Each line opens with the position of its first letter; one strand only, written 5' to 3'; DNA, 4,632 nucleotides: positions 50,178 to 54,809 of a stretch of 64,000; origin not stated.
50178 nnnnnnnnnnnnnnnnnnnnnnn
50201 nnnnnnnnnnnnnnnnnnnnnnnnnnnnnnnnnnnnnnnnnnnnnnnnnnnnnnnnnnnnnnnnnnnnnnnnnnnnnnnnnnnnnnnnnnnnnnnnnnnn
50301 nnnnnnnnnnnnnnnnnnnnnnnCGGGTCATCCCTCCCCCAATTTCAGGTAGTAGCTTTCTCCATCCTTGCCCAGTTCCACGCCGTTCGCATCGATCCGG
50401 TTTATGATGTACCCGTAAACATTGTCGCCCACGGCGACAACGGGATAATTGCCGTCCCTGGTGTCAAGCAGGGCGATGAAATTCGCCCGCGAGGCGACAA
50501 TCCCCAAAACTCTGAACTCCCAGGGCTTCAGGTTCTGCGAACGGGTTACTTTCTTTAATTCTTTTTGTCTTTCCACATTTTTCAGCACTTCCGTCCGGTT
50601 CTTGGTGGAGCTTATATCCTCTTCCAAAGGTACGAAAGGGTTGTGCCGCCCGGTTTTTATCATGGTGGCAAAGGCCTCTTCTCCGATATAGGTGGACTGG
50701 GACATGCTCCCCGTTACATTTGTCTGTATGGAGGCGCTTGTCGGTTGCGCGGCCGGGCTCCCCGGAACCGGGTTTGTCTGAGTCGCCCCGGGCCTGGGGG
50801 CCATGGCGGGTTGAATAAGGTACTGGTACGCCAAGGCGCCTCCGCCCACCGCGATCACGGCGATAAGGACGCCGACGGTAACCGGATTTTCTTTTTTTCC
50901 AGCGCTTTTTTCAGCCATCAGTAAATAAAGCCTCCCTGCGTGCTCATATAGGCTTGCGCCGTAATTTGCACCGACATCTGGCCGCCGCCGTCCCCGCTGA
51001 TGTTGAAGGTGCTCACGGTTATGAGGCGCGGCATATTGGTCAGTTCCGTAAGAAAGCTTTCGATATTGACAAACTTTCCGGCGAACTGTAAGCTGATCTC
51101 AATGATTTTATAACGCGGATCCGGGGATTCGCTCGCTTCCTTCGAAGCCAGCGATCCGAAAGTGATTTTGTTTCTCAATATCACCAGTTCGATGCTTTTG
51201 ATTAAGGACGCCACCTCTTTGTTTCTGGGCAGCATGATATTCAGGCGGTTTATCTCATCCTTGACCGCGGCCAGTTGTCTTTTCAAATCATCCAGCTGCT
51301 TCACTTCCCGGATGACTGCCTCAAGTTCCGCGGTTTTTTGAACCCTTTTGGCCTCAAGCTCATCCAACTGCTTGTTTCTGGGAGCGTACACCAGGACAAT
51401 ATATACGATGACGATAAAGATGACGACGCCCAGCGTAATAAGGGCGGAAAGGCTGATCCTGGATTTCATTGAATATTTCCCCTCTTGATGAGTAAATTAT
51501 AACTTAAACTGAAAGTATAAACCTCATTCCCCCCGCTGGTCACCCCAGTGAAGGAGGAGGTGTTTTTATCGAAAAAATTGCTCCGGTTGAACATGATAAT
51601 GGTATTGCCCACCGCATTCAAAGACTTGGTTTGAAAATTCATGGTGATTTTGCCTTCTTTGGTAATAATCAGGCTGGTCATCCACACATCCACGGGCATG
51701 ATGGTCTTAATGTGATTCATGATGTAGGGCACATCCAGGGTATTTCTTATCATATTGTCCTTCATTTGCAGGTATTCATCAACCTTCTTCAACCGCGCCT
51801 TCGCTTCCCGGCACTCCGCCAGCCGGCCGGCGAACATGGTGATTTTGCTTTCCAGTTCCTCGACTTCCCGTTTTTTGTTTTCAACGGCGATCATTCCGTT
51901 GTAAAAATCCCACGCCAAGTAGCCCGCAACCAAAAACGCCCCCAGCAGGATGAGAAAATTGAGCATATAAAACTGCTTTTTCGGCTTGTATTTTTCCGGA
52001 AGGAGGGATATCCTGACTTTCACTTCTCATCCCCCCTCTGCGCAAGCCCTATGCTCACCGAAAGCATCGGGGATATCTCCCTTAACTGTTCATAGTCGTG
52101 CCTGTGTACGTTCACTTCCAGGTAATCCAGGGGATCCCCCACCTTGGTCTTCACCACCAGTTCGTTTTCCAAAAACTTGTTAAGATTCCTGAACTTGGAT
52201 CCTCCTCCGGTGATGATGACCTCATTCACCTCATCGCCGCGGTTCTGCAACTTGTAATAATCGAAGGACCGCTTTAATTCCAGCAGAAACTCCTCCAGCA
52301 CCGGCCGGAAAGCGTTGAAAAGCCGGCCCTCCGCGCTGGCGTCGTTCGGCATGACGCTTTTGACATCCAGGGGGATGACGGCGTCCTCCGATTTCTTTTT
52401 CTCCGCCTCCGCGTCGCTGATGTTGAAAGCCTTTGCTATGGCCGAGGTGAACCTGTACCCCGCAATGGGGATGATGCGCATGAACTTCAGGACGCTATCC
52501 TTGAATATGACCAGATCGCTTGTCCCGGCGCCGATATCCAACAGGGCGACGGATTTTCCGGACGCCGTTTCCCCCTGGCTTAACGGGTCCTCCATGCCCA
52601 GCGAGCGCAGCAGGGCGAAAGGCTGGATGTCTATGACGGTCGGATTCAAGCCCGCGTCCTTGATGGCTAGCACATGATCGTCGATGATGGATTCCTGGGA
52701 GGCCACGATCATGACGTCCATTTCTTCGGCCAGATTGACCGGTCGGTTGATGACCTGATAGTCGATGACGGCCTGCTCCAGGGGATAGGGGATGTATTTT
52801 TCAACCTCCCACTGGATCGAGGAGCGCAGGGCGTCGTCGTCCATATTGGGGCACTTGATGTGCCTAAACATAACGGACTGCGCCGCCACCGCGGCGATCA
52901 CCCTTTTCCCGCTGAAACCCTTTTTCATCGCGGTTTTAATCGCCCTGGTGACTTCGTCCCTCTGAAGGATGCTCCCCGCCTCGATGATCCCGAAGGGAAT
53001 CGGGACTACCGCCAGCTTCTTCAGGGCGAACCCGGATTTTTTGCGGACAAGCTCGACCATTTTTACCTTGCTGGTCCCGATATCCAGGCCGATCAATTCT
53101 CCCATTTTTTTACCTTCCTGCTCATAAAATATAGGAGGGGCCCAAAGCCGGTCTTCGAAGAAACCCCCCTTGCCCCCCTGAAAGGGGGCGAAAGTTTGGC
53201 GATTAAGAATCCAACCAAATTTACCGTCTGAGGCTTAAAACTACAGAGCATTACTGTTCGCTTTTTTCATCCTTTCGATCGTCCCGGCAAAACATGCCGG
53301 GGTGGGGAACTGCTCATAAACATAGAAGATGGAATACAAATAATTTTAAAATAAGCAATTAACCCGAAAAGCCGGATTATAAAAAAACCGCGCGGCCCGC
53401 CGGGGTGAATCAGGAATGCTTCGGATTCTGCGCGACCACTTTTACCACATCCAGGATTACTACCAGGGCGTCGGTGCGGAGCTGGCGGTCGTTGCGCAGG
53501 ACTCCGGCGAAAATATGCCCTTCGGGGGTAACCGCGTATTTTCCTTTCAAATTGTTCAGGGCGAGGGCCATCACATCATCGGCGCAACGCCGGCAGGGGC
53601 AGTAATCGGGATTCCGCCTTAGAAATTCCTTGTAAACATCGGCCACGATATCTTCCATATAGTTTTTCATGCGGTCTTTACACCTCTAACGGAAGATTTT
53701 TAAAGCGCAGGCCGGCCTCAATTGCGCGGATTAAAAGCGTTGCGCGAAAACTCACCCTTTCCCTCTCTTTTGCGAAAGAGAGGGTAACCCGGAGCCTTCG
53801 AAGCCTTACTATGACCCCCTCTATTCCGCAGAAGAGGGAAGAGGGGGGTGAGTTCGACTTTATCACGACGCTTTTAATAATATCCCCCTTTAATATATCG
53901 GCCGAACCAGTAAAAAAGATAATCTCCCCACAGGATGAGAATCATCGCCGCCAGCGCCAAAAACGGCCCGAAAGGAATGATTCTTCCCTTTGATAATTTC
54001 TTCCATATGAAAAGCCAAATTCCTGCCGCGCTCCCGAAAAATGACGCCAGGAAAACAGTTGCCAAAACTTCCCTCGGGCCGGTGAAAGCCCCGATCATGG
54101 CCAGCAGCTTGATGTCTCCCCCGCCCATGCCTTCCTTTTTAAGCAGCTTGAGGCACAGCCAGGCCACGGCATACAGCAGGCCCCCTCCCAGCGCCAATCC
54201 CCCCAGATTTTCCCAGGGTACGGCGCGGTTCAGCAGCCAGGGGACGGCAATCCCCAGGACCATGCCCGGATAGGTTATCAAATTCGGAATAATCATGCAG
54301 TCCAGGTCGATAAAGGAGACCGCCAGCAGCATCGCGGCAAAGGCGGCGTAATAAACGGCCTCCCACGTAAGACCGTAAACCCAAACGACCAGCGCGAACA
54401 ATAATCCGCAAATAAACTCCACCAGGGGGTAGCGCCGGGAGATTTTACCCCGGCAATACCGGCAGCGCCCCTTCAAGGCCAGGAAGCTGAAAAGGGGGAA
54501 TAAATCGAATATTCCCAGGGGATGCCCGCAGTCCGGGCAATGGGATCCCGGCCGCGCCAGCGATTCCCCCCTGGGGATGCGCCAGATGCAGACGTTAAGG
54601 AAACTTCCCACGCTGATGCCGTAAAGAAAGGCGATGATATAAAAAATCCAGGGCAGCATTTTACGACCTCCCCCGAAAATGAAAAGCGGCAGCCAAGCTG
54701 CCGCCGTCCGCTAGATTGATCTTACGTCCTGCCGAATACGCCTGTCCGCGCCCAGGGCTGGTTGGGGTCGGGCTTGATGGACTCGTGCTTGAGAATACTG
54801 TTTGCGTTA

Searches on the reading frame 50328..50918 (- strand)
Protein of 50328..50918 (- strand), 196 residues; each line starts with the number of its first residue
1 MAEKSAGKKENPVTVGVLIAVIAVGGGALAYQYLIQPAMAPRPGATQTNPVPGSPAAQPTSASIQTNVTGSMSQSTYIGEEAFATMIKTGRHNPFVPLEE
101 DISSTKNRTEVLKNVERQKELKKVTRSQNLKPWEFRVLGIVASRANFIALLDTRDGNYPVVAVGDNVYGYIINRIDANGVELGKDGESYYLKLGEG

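Call 6: search_protein_families(library=pfam, proteins=[window:50328-50918:-], max_evalue=0.01)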
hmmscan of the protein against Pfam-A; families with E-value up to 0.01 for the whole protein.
window:50328-50918:- (196 aa): 0 families

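Call 71: search_solved_structures(query=A3, max_evalue=10, show_alignments=2)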
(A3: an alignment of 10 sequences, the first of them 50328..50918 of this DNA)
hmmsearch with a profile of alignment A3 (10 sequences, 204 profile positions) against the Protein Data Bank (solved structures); distinct sequences matched with E-value up to 10: 4.
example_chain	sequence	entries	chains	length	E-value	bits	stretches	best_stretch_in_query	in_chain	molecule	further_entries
3jc8_Pa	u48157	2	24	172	0.014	18.6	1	43-189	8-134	PilP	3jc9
6hcg_e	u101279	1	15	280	0.11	15.8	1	125-193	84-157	Pectic enzymes secretion protein OutC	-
2lnv_A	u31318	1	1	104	0.2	14.9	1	135-195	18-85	General secretion pathway protein C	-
6iva_B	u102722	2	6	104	1.6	11.9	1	15-53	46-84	Probable oxaloacetate decarboxylase gamma chain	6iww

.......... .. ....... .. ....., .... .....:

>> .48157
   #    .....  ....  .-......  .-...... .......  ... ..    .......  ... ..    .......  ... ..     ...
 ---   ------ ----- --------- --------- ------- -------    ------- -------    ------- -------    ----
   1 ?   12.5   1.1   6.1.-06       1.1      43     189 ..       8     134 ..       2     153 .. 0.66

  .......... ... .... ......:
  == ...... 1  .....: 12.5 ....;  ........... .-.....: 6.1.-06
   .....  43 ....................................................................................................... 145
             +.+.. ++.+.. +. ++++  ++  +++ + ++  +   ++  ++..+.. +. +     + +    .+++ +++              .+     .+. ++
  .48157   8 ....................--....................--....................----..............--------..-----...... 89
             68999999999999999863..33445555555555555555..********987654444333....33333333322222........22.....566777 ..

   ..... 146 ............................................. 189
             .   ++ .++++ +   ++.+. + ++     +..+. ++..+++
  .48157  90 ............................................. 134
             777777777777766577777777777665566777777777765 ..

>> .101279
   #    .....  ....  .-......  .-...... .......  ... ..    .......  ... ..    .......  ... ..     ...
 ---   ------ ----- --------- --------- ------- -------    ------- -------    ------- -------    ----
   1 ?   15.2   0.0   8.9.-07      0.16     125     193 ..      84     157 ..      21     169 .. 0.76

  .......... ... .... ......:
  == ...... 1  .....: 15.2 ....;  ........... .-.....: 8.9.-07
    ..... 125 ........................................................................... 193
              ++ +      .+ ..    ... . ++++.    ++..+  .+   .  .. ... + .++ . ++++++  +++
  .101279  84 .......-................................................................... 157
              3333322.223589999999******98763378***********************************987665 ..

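Call 75: search_protein_families(library=ncbifam, proteins=[window:50328-50918:-], max_evalue=0.1)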
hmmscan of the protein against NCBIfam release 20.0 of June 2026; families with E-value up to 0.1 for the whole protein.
window:50328-50918:- (196 aa): 3 families
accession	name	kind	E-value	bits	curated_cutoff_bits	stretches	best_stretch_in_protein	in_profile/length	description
TIGR03021.1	pilP_fam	equivalog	0.0022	19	34.65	1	102-182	37-118/119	type IV pilus biogenesis protein PilP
NF041515.1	GspC_delta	equivalog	0.014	15.1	150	1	13-194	6-164/311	type II secretion system protein GspC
NF041038.1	FslA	exception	0.09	11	1000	0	72-127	558-613/640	rhizoferrin biosynthesis protein FslA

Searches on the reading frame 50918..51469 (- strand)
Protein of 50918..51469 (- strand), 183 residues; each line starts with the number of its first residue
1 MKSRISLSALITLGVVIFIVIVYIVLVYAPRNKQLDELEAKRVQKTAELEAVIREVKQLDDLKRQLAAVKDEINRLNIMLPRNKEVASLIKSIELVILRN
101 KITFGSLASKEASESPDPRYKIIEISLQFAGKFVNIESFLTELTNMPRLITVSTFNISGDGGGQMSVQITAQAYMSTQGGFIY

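Call 6: search_protein_families(library=pfam, proteins=[window:50918-51469:-], max_evalue=0.01)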
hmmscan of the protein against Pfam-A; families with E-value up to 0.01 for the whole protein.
window:50918-51469:- (183 aa): 3 families
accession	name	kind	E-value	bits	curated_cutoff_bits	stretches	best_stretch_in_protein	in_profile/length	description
PF04350.18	PilO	-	2.9e-20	73.3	22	1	35-175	1-142/145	Pilus assembly protein, PilO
PF13942.11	Lipoprotein_20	-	0.0032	17.9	27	1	32-74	128-170/175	YfhG lipoprotein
PF06103.16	DUF948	-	0.0093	16.6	37.2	0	9-70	9-71/89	Bacterial protein of unknown function (DUF948)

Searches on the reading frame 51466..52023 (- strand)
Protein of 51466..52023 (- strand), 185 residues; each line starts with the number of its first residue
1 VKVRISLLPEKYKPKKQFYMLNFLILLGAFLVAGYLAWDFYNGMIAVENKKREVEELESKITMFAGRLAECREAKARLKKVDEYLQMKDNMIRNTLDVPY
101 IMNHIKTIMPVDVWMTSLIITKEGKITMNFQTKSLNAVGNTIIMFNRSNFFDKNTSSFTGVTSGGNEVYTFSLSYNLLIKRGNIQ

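Call 6: search_protein_families(library=pfam, proteins=[window:51466-52023:-], max_evalue=0.01)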
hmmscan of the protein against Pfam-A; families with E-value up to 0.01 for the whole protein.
window:51466-52023:- (185 aa): 0 families

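Call 75: search_protein_families(library=ncbifam, proteins=[window:51466-52023:-], max_evalue=0.1)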
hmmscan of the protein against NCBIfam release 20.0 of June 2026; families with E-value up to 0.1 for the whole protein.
window:51466-52023:- (185 aa): 1 family
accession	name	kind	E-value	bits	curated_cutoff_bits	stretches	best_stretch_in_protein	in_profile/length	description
NF045709.1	Amuc_1101_fam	equivalog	0.0052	15.6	650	1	2-132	354-485/608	Amuc_1101 family PilM-like pilus complex protein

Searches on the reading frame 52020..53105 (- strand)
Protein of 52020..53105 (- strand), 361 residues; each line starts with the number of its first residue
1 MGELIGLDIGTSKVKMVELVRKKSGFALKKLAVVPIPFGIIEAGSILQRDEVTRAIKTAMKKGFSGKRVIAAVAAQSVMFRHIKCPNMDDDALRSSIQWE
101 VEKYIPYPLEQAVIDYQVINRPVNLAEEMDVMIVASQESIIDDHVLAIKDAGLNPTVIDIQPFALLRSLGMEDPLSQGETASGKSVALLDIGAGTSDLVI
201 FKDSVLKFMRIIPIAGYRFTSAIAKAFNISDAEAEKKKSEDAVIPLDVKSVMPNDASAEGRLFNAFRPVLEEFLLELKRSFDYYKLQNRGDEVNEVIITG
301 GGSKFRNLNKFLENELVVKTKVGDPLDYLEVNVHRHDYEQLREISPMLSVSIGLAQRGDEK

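Call 6: search_protein_families(library=pfam, proteins=[window:52020-53105:-], max_evalue=0.01)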
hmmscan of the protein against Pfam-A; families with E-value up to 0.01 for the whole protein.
window:52020-53105:- (361 aa): 4 families
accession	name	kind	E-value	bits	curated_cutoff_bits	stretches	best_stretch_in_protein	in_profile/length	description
PF11104.14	PilM_2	-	9.8e-59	199.4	27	1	6-357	1-338/340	Type IV pilus assembly protein PilM;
PF14450.12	FtsA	-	1.6e-18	67.7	31.8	1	187-330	1-114/127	Cell division protein FtsA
PF06723.19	MreB_Mbl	-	1e-05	25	27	0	288-324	268-305/327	MreB/Mbl protein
PF21522.3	MreB-like_C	-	0.0024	18.9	27.8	1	188-305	1-116/123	Archaeal actin homologue MreB-like, C-terminal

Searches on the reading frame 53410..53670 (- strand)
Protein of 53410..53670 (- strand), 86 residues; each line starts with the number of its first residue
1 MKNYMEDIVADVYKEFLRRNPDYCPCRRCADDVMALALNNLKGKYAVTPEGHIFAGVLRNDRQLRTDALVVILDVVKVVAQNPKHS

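Call 6: search_protein_families(library=pfam, proteins=[window:53410-53670:-], max_evalue=0.01)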
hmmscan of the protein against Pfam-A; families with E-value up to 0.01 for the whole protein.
window:53410-53670:- (86 aa): 1 family
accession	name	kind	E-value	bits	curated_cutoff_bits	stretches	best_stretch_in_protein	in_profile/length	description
PF10719.14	ComFB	-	8.9e-19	67.8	25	1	2-83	1-83/83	Late competence development protein ComFB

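Call 75: search_protein_families(library=ncbifam, proteins=[window:53410-53670:-], max_evalue=0.1)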
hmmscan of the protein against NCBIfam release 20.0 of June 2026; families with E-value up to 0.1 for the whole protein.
window:53410-53670:- (86 aa): 1 family
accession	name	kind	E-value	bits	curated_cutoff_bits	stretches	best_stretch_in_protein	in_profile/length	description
NF052654.1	CmpProtComFBBac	equivalog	1.2e-12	47.7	120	1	3-83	4-84/84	late competence protein ComFB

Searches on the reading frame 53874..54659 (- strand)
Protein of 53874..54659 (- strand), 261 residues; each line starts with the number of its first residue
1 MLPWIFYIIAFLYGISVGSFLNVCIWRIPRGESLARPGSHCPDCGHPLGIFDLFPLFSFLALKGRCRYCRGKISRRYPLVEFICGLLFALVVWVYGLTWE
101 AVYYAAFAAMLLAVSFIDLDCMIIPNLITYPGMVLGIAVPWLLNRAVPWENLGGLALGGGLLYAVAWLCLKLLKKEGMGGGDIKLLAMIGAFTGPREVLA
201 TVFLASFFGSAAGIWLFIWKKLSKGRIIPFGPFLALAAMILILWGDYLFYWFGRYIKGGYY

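Call 6: search_protein_families(library=pfam, proteins=[window:53874-54659:-], max_evalue=0.01)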
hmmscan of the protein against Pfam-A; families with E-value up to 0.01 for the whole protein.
window:53874-54659:- (261 aa): 2 families
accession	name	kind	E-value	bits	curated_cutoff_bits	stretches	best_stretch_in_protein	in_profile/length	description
PF06750.18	A24_N_bact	-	2.1e-34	117.9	23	1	12-94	1-83/84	Bacterial Peptidase A24 N-terminal domain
PF01478.23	Peptidase_A24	-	5.1e-21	75.5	26.5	1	106-213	2-103/104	Type IV leader peptidase family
